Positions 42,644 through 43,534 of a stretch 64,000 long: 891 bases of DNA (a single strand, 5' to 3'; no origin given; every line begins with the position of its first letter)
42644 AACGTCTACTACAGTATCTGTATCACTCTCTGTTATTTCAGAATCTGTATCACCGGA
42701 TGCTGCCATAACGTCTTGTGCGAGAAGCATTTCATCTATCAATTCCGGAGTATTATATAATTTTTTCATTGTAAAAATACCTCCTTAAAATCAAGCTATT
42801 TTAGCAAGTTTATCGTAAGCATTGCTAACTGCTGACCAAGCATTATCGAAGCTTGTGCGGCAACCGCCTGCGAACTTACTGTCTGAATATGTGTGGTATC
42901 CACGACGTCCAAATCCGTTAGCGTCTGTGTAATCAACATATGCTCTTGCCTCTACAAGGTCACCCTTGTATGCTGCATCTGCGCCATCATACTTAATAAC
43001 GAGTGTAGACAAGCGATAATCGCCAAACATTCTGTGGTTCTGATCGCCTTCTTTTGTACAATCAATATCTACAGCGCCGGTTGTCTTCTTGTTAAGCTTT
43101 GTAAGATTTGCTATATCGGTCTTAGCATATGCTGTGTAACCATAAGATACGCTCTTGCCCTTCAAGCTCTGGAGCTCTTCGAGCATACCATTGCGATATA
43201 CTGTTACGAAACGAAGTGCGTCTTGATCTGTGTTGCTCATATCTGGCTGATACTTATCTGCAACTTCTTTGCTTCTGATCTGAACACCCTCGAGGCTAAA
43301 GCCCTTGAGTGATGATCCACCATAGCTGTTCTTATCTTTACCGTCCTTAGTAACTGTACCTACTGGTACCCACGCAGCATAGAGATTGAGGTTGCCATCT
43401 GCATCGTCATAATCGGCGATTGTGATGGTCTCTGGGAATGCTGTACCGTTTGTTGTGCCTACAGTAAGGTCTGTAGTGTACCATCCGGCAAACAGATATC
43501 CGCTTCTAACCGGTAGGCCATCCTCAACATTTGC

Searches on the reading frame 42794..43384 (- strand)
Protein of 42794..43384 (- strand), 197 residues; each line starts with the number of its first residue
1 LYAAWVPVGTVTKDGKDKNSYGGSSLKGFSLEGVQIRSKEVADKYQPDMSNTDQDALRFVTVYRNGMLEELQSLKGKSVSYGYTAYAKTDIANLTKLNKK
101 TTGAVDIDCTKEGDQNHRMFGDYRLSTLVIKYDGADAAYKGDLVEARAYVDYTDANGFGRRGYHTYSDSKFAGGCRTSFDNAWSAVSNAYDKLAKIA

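Call 34: search_protein_families(library=pfam, proteins=[window:42794-43360:-], max_evalue=10)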
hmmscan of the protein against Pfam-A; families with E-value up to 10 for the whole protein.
seq(189 aa): 1 family
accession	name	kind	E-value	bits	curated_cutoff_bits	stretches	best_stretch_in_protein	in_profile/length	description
PF18406.6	DUF1281_C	-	0.043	14.2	22.8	1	154-187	1-34/88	Ferredoxin-like domain in Api92-like protein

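Call 35: search_solved_structures(query=window:42794-43360:-, max_evalue=10)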
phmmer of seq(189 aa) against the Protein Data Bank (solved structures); distinct sequences matched with E-value up to 10: 1.
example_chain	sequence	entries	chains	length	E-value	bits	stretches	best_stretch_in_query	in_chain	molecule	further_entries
6s5y_A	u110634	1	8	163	0.26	14.5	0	65-110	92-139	Group B streptococcal R4 surface protein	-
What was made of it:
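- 42794..43372 (-): C-terminal module of giant 2 (about 190 aa, β-rich plus a terminal helix, two conserved Cys). It is the conserved upstream partner of the small ORF and the first part of the shared 3' cassette. No Pfam or PDB family (calls 34, 35).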

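Call 42: find_homologous_proteins(query=window:42794-43360:-, max_evalue=0.001)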
Query seq(189 aa) (189 aa): 2 proteins with E <= 0.001 among 88 candidates.
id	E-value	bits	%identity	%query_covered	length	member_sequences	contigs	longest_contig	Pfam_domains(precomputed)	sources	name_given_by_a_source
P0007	1.5e-94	333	81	100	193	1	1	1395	-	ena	-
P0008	6.5e-26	109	51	65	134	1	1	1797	-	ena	-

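Call 46: find_encoding_contigs(protein=P0008, flank=3000)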
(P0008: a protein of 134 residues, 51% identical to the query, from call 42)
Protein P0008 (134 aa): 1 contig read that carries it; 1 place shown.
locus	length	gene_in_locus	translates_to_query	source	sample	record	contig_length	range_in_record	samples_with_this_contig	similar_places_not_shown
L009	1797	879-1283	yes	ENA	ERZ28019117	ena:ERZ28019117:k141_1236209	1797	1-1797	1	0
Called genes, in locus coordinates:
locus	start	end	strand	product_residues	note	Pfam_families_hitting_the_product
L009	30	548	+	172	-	-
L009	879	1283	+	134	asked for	-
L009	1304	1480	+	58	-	-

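Call 47: find_encoding_contigs(protein=P0007, flank=3000)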
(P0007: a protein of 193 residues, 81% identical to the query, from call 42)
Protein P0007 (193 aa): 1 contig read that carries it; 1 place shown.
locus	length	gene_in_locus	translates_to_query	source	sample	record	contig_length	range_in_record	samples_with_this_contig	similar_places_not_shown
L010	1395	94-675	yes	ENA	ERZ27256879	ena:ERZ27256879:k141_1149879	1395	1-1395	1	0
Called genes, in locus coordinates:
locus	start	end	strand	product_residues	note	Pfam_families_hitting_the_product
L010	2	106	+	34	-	?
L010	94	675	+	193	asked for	-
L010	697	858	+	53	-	-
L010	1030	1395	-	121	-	?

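Call 56: find_homologous_proteins(query=A5, max_evalue=0.001)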
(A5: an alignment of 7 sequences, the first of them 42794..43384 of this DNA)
Query A5 (7 sequences) (197 aa, profile of the alignment): 5 proteins with E <= 0.001 among 5638 candidates.
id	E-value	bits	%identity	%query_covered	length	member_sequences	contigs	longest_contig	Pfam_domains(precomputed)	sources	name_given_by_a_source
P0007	1.9e-92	327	81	98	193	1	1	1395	-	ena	-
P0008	1.7e-57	212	51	62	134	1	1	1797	-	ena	-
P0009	5.8e-32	129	31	93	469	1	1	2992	PF17802.8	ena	-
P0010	5.5e-24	103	54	14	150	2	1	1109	-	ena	-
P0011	2.9e-23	101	74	36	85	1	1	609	-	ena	-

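Call 57: find_encoding_contigs(protein=P0009, flank=3000)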
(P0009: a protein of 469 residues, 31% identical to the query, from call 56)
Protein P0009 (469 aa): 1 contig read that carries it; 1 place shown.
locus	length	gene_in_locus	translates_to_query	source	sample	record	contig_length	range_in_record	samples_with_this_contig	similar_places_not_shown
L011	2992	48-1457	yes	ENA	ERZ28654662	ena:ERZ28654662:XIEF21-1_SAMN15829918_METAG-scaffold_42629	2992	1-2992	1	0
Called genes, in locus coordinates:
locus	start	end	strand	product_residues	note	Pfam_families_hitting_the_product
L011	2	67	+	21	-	?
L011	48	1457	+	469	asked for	PF17802:SpaA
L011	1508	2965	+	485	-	PF19789:DUF6273, PF00041:fn3 (weak)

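Call 58: find_encoding_contigs(protein=P0010, flank=3000)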
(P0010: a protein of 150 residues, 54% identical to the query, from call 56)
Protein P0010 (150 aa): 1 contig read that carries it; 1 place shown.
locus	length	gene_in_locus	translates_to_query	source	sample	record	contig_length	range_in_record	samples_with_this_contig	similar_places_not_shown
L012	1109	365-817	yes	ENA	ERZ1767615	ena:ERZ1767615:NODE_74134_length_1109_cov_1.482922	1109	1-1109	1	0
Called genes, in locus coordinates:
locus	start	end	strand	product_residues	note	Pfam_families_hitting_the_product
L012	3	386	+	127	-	?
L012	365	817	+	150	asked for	-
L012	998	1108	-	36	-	?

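Call 59: find_encoding_contigs(protein=P0011, flank=3000)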
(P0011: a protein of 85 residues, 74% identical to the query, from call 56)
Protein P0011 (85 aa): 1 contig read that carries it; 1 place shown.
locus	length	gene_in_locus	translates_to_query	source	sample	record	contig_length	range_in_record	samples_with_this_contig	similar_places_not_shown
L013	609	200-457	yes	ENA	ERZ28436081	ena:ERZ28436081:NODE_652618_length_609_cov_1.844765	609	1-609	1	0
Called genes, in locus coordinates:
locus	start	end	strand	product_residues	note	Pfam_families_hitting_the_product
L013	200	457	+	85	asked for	-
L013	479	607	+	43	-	?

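Call 69: predict_structure(alignment_id=A6)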
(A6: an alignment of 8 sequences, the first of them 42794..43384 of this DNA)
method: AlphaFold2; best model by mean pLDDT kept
length: 197 residues; sequences in the alignment: 8
mean_pLDDT: 48.0   pTM: 0.48
mean pLDDT of the five models: 48.0, 42.2, 36.7, 32.9, 29.1
residues with pLDDT >= 90: 0; 70-90: 9; 50-70: 81; < 50: 107
segments of 3 or more residues with pLDDT < 50: 1-25, 35-52, 91-106, 108-115, 132-135, 166-197
pLDDT, mean of each block of 10 residues (from residue 1): 25 29 48 50 41 53 68 64 58 47 47 49 60 52 58 64 49 30 34 27
secondary structure, 60 per line:
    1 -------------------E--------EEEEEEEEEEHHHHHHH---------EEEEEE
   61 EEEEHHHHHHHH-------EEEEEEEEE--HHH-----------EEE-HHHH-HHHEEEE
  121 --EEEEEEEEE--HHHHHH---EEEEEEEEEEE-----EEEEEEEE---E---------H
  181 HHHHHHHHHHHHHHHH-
elements in order: E29-38 H39-45 E55-64 H65-72 E80-88 E105-107 H109-112 E117-120 E123-131 H134-139 E143-153 E159-166 H180-196
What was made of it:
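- The module model is poor (pLDDT 48, call 69), so no binding surface can be named.
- Tried and rejected: AF2 gave pLDDT 48 on an 8-sequence alignment (call 69).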

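Call 74: find_related_loci(query=A5, collection=viral_contigs, flank=3000)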
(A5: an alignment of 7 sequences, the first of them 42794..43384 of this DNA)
Query A5 (197 aa) in viral_contigs; peptide patterns used: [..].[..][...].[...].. (x = any residue, [..] = any of these).
47 stretches matched a pattern, but none encodes a relative of the query by tblastn (E <= 1e-3).

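Call 83: search_protein_families(library=ncbifam, proteins=[window:42794-43384:-], max_evalue=10)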
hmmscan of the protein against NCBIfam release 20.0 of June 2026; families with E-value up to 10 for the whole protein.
window:42794-43384:- (197 aa): 1 family
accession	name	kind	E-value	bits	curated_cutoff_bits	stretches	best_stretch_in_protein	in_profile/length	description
TIGR03236.1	dnd_assoc_1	equivalog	0.1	12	20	1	26-75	66-115/363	DNA phosphorothioation-dependent restriction protein DptG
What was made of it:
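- On Polymorphic toxin immunity protein: No toxin family matches the module (calls 34, 35, 83).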

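Call 91: fold_search(model_id=the predicted structure, library=pdb)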
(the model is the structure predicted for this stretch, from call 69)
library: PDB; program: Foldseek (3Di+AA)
matches with E <= 10: 513; with E <= 0.001: 0
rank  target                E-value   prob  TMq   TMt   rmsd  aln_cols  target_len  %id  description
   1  7w65_D                1.4e-02  0.95  0.31  0.21   6.5       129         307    9  Crystal structure of minor pilin TcpB from Vibrio cholerae complexed with secreted protein TcpF (released 2022-11-09)
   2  7w65_E                2.0e-02  0.95  0.33  0.22   5.7       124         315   10  Crystal structure of minor pilin TcpB from Vibrio cholerae complexed with secreted protein TcpF (released 2022-11-09)
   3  7w65_F                3.5e-02  0.89  0.30  0.21   6.5       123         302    9  Crystal structure of minor pilin TcpB from Vibrio cholerae complexed with secreted protein TcpF (released 2022-11-09)
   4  7qm2_D                4.3e-02  0.33  0.26  0.30  21.9       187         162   11  Crystal structure of the PP1/PTG/beta-cyclodextrin ternary complex (released 2022-11-02)
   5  4wtx                  5.1e-02  0.57  0.23  0.38   7.4       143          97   13  Crystal structure of the fourth FnIII domain of integrin beta4 (released 2015-02-11)
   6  7qfa_B                6.4e-02  0.77  0.29  0.42   6.0       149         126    9  Monoclinic crystal structure of PTG CBM21 in complex with beta-cyclodextrin (released 2022-11-02)
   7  3oc8                  1.4e-01  0.72  0.33  0.44   5.9       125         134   10  Crystal Structure of the C-terminal Domain of the Vibrio cholerae soluble colonization factor TcpF (released 2011-04-20)
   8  6z2d                  1.4e-01  0.47  0.29  0.19   6.7       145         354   12  Crystal structure of wild type OgpA from Akkermansia muciniphila in P 41 21 2 (released 2020-09-30)
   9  6z2o                  1.4e-01  0.35  0.26  0.17   7.8       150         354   13  Crystal structure of wild type OgpA from Akkermansia muciniphila in P 21 21 21 (released 2020-09-30)
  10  7qm2_B                1.5e-01  0.60  0.29  0.33   6.0       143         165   10  Crystal structure of the PP1/PTG/beta-cyclodextrin ternary complex (released 2022-11-02)
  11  7qfa_A                1.6e-01  0.57  0.29  0.41   6.2       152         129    8  Monoclinic crystal structure of PTG CBM21 in complex with beta-cyclodextrin (released 2022-11-02)
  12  4kdv                  1.6e-01  0.16  0.19  0.29   8.3       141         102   13  Crystal structure of a bacterial immunoglobulin-like domain from the M. primoryensis ice-binding adhesin (released 2013-10-02)
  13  6z2q_A                1.9e-01  0.38  0.29  0.19   6.8       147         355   12  Crystal structure of wild type OgpA from Akkermansia muciniphila in complex with an O-glycopeptide (GalGalNAc-TS) prod (released 2020-09-30)
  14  5wtb_A                1.9e-01  0.12  0.20  0.14  16.0       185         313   10  Complex Structure of Staphylococcus aureus SdrE with human complement factor H (released 2017-07-19)
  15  3qs3_F                2.0e-01  0.21  0.27  0.29  10.6       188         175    9  Crystal structure of the biofilm forming subunit of the E. coli common pilus: donor strand complemented (DSC) EcpA (released 2012-02-22)
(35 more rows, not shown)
